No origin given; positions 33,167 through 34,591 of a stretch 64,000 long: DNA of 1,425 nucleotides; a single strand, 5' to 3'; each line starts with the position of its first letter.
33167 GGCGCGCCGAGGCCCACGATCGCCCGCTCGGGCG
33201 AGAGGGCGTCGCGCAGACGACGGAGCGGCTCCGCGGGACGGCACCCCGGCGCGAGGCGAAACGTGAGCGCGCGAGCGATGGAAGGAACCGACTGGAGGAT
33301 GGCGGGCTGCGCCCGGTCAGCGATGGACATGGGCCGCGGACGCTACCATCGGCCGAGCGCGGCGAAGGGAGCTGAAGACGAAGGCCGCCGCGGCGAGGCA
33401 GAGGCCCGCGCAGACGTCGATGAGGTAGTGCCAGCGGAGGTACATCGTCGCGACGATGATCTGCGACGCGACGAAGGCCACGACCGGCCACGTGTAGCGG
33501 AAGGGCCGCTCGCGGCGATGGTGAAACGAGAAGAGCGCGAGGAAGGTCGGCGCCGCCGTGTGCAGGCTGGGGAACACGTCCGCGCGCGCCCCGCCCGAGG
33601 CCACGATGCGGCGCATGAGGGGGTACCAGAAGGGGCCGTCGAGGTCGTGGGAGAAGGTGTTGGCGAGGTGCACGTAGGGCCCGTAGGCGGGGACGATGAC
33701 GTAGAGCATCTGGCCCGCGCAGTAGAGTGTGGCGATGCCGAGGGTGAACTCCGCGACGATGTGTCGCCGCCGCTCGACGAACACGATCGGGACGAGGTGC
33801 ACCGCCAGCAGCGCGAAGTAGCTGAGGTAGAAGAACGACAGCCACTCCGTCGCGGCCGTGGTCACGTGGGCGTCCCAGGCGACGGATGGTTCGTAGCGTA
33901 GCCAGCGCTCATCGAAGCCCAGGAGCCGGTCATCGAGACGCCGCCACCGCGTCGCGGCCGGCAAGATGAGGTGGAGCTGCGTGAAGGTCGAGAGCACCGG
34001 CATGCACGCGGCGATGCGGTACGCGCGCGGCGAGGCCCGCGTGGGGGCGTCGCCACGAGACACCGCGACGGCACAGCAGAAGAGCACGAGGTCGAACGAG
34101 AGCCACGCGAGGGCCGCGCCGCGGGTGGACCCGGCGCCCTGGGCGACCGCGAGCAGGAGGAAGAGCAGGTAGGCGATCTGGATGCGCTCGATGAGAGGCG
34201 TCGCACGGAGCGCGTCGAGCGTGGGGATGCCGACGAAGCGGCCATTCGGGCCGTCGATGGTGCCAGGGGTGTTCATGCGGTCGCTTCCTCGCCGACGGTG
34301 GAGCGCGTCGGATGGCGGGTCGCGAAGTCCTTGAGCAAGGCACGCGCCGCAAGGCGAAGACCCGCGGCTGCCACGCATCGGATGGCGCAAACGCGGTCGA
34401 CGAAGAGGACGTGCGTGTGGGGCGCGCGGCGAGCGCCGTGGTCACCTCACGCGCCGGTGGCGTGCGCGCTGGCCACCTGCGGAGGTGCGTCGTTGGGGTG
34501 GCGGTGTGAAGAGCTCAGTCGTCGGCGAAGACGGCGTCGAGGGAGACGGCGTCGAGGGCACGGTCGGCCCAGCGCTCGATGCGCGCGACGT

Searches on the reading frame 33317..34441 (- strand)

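Call 23: search_protein_families(library=pfam, proteins=[window:33317-34441:-], max_evalue=0.001)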
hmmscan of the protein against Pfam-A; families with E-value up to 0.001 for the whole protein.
window:33317-34441:- (374 aa): 2 families
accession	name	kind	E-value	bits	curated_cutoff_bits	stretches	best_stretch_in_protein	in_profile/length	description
PF14378.12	PAP2_3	-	2e-17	64.1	27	1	181-355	12-189/190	PAP2 superfamily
PF01569.27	PAP2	-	9.3e-08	32.3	27.2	1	267-357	25-121/130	PAP2 superfamily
